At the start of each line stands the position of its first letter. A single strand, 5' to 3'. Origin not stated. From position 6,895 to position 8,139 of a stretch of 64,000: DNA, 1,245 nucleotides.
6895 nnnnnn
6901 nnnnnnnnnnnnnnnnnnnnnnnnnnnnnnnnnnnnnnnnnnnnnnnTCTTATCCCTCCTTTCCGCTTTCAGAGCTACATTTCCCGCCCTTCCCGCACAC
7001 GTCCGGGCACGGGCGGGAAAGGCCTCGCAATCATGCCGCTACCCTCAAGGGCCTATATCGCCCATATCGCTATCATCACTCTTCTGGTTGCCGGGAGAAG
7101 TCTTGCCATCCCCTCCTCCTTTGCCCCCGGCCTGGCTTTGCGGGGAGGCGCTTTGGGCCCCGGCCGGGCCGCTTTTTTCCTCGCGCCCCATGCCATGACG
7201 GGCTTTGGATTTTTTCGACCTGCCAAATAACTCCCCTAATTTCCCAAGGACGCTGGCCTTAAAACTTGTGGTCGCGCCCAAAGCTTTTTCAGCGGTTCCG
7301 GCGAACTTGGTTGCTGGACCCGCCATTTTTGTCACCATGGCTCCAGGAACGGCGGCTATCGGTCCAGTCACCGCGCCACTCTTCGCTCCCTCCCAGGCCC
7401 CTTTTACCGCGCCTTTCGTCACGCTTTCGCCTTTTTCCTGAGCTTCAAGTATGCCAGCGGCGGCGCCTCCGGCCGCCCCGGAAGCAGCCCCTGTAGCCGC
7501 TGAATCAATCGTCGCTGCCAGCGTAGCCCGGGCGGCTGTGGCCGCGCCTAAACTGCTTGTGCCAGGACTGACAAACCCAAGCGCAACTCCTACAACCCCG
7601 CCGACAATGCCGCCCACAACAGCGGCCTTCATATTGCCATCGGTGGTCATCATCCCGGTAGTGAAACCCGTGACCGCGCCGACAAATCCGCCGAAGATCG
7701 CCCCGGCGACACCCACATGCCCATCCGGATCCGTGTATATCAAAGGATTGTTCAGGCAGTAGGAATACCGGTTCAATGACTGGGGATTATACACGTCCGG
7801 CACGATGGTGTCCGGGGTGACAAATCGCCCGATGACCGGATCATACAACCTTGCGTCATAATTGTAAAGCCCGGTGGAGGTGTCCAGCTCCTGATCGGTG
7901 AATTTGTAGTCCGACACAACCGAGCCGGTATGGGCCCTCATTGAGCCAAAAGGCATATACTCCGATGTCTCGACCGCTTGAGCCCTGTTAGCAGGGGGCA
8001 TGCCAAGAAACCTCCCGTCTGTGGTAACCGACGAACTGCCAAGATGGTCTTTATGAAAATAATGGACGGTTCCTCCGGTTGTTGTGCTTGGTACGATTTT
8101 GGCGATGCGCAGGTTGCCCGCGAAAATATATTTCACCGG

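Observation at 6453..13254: Signal-peptide-bearing fused TcB/TcC-type RHS protein with a non-enzymatic-looking glycine-zipper payload and a membrane immunity candidate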

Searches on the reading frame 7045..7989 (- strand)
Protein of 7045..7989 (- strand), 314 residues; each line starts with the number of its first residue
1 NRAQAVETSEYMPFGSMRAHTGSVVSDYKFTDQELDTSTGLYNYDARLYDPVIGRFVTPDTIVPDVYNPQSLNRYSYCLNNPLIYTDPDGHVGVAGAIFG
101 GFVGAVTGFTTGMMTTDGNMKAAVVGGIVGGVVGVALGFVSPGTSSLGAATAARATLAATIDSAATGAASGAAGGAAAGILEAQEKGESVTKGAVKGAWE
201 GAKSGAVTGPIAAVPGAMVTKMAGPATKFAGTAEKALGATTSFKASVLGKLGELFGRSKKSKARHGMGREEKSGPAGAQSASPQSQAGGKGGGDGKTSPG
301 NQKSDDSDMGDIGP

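Call 80: search_solved_structures(query=window:7045-7989:-, max_evalue=0.01, show_alignments=3)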
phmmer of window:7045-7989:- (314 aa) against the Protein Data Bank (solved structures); distinct sequences matched with E-value up to 0.01: 16.
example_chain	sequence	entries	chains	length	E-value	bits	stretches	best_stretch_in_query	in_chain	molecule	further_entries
8fjp_A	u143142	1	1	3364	1.7e-14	57.1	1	4-206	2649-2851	salivary gland surface protein 1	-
9on3_A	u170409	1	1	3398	3.8e-12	49.3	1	4-252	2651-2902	SGS4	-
9c4k_Q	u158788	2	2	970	7.3e-06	28.7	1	7-91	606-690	Toxin subunit YenC2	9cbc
4igl_B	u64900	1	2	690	9.7e-06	28.3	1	7-90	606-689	YenC2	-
6suq_A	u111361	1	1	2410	4.8e-05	26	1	3-95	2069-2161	TcdB2,TccC3,Genome polyprotein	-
6suf_F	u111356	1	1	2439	6.1e-05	25.7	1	3-92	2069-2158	TcdB2,TccC3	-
6h6e_F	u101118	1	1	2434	6.1e-05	25.7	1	3-92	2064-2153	TcdB2,TccC3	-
6sup_A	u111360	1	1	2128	7.9e-05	25.3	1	3-91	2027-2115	TcdB2,TccC3,Cell division control protein 42 homolog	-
5kis_B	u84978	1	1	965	0.00011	24.8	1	6-94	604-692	RHS2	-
4o9x_A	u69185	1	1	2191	0.00017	24.2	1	3-90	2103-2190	TcdB2, TccC3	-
6h6g_A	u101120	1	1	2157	0.00017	24.2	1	3-90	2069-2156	TcdB2,TccC3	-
7q97_A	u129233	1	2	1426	0.00019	24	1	27-92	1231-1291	Rhs family protein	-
6sue_F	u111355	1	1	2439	0.0003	23.4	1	3-92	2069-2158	TcdB2,TccC3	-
6h6f_F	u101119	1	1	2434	0.0003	23.4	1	3-92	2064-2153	TcdB2,TccC3,TccC3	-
6l7i_G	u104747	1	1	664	0.0019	20.8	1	1-90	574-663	TccC2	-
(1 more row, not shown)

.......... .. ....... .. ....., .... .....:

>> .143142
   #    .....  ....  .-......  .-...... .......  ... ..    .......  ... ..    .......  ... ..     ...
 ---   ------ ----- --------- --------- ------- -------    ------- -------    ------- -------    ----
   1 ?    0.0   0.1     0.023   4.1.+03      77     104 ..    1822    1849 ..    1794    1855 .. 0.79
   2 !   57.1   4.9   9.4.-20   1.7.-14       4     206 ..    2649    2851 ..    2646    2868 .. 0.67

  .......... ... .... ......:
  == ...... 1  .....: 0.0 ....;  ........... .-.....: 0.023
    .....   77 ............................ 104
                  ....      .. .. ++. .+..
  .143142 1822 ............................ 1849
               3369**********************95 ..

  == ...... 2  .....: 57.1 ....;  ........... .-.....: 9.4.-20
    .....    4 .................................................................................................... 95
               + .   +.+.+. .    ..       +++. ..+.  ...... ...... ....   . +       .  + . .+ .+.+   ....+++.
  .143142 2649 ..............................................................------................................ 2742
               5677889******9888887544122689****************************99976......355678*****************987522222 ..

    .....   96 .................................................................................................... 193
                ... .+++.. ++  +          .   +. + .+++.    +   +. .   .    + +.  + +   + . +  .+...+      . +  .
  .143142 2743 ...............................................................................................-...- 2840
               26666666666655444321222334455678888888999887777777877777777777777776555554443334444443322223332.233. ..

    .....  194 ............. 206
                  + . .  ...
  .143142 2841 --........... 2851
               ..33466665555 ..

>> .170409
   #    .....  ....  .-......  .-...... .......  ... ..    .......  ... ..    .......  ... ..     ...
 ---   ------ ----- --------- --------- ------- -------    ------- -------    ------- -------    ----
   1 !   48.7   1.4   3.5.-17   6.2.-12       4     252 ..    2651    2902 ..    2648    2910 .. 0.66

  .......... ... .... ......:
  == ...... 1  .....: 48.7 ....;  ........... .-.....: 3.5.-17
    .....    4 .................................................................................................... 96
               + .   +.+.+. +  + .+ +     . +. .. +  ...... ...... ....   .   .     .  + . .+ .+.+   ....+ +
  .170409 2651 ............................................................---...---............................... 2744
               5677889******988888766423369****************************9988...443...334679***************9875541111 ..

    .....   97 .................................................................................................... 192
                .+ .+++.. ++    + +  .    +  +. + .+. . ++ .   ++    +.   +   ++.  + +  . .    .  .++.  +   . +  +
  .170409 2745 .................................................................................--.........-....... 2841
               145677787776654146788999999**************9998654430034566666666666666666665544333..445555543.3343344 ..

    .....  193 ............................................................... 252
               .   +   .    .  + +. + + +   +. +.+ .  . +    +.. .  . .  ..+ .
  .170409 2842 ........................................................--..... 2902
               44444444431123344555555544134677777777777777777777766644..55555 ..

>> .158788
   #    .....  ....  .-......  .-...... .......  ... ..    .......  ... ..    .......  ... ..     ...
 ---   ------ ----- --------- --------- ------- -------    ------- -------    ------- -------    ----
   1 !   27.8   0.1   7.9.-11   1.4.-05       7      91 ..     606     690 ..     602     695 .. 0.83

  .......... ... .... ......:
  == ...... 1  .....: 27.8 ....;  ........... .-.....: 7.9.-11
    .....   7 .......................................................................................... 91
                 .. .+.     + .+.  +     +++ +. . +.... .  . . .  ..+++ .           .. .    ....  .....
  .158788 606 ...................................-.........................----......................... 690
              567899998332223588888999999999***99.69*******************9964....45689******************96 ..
